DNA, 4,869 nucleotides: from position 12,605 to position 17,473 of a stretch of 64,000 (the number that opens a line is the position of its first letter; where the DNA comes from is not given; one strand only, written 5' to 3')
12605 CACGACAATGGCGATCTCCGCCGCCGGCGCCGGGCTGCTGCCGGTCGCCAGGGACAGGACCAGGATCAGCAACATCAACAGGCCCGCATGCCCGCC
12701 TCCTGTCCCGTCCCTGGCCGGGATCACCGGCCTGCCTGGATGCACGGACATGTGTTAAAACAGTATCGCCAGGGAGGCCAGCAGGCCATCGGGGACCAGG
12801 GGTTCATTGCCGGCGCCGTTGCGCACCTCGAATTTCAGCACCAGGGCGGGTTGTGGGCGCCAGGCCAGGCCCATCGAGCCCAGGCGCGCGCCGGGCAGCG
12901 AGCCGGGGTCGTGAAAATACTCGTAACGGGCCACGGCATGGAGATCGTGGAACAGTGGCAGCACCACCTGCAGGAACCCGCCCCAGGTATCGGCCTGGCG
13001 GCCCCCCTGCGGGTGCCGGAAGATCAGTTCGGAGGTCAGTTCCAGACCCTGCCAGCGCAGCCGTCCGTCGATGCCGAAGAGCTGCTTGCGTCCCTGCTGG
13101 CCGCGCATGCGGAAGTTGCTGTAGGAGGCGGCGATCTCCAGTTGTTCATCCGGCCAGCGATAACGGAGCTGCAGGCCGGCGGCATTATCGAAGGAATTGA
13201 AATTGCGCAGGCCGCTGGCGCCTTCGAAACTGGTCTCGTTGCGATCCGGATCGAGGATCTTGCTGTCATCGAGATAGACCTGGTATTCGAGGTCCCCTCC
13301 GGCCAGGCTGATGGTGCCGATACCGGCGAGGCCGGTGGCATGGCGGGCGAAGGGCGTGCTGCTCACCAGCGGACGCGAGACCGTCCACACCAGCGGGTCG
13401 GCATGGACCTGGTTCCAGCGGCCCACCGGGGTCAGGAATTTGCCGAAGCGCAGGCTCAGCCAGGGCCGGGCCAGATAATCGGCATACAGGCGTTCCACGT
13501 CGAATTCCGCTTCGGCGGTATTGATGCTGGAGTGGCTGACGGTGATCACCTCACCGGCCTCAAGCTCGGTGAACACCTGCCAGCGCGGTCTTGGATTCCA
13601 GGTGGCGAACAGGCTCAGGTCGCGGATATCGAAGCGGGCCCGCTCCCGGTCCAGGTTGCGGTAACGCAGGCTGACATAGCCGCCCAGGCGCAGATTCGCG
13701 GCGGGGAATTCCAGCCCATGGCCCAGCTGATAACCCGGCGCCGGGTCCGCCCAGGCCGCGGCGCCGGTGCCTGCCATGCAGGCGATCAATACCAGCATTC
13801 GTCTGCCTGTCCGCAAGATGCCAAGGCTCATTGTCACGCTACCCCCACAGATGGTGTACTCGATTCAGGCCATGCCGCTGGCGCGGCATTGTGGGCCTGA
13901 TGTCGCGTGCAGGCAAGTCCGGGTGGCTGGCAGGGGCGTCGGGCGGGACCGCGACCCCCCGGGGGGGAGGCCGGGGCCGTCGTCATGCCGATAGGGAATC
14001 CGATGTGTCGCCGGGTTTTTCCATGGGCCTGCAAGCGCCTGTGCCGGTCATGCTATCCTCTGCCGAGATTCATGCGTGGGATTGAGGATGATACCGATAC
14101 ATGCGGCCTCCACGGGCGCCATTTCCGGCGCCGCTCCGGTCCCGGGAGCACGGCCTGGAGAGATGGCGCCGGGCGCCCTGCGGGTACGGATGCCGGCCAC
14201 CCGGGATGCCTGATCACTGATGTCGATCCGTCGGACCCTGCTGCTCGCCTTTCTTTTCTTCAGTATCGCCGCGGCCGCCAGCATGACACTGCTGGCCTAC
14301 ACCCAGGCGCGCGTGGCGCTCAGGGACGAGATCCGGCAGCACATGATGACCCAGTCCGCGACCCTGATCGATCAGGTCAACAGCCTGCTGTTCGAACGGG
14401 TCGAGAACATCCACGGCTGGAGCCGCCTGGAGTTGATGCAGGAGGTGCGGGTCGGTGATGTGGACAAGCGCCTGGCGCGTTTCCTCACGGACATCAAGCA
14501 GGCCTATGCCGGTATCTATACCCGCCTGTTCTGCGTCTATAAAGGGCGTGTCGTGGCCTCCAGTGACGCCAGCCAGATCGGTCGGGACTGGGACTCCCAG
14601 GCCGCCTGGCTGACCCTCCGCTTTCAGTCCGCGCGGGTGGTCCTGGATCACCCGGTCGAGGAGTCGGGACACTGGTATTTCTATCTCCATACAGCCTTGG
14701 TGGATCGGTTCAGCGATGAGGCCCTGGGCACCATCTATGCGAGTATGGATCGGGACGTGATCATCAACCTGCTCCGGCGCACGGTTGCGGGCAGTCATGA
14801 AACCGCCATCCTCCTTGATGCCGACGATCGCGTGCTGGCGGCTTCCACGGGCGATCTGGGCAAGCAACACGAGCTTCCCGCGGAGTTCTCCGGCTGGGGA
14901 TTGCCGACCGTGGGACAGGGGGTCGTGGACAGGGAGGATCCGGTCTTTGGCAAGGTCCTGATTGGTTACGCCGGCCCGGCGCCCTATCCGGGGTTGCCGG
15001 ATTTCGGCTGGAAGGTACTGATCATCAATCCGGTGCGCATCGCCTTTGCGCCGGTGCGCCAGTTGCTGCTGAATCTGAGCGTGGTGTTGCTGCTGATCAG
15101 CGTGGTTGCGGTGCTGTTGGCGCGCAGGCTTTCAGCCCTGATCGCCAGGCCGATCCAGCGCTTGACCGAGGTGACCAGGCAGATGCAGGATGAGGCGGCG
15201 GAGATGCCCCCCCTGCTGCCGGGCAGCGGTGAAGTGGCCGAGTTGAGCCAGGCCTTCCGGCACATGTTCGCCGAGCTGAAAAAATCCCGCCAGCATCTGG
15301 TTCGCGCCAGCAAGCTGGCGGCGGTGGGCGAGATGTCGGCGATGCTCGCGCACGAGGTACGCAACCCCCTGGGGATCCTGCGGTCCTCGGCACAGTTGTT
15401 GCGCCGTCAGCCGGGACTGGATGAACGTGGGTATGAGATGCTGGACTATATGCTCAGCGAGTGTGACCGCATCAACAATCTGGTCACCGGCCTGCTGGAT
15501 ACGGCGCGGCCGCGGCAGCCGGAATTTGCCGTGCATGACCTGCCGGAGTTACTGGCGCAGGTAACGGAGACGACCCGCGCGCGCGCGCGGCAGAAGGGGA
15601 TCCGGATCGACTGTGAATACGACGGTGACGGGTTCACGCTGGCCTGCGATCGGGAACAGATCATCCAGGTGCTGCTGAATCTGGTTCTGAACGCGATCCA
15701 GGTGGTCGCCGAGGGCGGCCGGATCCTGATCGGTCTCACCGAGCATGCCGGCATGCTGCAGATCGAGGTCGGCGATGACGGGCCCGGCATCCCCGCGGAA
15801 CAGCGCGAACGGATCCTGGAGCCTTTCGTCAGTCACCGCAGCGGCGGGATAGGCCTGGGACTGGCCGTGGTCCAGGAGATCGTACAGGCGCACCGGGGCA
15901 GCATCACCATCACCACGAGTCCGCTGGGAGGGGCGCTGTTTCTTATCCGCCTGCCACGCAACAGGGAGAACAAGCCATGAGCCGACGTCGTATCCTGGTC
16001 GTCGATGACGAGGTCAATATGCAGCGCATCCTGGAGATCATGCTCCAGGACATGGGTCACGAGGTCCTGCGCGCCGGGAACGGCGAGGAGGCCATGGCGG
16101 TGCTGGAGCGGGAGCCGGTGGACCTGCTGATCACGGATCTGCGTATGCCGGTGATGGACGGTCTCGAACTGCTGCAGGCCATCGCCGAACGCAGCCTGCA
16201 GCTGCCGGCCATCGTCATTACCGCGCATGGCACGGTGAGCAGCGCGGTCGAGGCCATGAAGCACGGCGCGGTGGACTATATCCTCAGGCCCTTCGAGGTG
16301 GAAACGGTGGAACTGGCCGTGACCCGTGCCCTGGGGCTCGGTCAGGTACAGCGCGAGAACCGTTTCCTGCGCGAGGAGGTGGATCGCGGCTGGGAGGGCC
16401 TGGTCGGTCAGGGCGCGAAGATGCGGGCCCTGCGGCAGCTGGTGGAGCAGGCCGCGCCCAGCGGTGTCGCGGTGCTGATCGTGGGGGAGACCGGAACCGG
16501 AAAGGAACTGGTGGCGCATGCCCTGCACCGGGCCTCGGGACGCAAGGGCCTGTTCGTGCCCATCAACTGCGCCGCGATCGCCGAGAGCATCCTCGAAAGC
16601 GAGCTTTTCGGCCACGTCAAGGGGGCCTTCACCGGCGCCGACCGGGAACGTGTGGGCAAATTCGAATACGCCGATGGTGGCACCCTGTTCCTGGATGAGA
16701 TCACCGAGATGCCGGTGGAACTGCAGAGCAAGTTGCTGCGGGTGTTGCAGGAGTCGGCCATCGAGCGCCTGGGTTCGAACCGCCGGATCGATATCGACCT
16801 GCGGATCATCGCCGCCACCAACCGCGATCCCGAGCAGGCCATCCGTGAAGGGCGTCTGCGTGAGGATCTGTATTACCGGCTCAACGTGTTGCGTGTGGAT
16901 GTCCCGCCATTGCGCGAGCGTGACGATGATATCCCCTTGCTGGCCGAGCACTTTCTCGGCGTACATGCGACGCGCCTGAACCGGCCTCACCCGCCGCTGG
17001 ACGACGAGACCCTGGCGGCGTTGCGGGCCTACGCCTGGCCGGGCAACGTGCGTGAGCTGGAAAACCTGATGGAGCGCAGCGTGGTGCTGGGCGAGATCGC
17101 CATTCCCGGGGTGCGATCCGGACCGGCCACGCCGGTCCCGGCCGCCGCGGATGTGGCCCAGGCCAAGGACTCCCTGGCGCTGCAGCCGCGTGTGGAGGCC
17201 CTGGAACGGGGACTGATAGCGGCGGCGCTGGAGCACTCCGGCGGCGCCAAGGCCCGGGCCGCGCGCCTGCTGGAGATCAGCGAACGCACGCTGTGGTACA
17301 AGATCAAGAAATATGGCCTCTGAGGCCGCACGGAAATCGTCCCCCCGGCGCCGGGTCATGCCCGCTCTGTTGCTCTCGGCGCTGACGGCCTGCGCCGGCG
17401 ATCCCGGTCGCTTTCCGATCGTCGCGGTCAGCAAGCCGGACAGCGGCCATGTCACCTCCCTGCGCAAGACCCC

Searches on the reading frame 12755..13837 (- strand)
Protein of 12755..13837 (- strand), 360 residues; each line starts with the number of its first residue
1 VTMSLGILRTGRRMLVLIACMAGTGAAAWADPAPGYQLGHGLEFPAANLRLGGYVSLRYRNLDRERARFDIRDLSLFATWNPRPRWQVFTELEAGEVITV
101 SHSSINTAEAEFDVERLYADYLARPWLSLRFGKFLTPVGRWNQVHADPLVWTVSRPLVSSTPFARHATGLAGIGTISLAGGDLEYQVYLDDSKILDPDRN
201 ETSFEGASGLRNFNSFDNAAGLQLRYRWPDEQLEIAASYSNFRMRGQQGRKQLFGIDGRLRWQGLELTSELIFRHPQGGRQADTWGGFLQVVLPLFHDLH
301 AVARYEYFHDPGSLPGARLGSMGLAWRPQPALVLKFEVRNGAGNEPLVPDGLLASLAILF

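Call 20: search_protein_families(library=pfam, proteins=[window:12755-13837:-], max_evalue=0.00001)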
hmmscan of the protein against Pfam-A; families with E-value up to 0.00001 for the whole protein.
window:12755-13837:- (360 aa): 0 families

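Call 91: search_protein_families(library=pfam, proteins=[window:12755-13837:-], max_evalue=0.001)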
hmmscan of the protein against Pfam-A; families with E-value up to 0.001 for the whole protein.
window:12755-13837:- (360 aa): 1 family
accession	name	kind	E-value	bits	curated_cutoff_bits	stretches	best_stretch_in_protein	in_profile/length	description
PF07642.17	BBP2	-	1.3e-05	25.1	26.2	0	217-339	169-309/339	Putative beta-barrel porin-2, OmpL-like. bbp2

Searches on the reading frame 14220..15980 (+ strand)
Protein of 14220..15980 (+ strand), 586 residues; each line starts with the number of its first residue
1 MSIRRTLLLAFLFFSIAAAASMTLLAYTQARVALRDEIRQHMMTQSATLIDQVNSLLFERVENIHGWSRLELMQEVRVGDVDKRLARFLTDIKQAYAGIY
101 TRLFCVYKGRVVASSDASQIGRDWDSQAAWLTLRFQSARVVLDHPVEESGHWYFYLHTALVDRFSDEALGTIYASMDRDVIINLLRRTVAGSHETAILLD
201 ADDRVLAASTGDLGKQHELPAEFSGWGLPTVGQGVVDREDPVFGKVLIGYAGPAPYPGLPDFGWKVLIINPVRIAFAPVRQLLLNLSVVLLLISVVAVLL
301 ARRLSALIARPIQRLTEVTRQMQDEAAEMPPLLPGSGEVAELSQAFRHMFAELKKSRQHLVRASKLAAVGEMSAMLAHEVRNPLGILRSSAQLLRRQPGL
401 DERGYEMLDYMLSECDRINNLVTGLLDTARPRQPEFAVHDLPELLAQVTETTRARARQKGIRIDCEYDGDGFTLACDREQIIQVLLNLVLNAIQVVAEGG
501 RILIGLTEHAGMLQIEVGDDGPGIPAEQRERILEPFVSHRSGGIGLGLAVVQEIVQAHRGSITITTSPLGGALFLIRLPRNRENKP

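Call 20: search_protein_families(library=pfam, proteins=[window:14220-15980:+], max_evalue=0.00001)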
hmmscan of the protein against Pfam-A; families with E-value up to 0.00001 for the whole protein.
window:14220-15980:+ (586 aa): 4 families
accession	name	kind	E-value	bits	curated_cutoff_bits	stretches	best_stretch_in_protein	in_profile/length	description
PF02518.31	HATPase_c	-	3.2e-24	85.9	26.4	1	477-581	2-110/111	Histidine kinase-, DNA gyrase B-, and HSP90-like ATPase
PF00512.31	HisKA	-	4.3e-13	49.6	26.9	1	370-433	3-65/66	His Kinase A (phospho-acceptor) domain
PF02743.24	dCache_1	-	1.5e-09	38.2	45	1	34-215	3-187/240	Cache domain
PF00672.30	HAMP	-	2e-06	28.4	25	1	304-354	2-52/53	HAMP domain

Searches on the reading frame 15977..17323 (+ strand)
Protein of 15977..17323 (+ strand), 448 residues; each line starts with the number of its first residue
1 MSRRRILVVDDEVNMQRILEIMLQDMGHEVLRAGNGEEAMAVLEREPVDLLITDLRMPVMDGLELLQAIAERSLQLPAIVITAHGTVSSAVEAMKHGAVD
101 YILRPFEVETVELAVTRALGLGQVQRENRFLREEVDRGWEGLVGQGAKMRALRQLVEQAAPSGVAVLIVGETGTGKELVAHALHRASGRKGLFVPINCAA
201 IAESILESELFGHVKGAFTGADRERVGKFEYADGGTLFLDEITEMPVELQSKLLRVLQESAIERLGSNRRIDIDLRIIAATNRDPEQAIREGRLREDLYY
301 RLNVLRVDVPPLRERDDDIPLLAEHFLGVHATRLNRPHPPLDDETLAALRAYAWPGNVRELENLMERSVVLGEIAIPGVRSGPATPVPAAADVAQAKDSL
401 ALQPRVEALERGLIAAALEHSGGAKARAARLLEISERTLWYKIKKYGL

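Call 20: search_protein_families(library=pfam, proteins=[window:15977-17323:+], max_evalue=0.00001)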
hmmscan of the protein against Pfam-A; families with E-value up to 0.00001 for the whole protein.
window:15977-17323:+ (448 aa): 9 families
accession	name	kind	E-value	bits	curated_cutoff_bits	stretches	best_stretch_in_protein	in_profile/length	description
PF00158.32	Sigma54_activat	-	1e-68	230.7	20.2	1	142-307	1-167/168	Sigma-54 interaction domain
PF00072.30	Response_reg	-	7.8e-29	100.5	30.2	1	6-113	1-108/111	Response regulator receiver domain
PF14532.12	Sigma54_activ_2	-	6.8e-22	78.6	25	1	143-312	1-138/138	Sigma-54 interaction domain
PF25601.1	AAA_lid_14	-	5.1e-21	74.7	27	1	313-372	1-60/87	AAA+ ATPase lid domain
PF02954.25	HTH_8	-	1e-13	51.2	22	1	406-446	2-42/42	Bacterial regulatory protein, Fis family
PF07728.20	AAA_5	-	3e-09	37.4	22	1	166-289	2-126/139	AAA domain (dynein-related subfamily)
PF13191.12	AAA_16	-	3.4e-08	34.6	32.6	1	142-267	2-129/167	AAA ATPase domain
PF00004.35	AAA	-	5.2e-06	27.4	21.2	0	166-295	1-124/131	ATPase family associated with various cellular activities (AAA)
PF06068.19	TIP49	-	8.1e-06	25.7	23.8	0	134-201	18-88/347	TIP49 P-loop domain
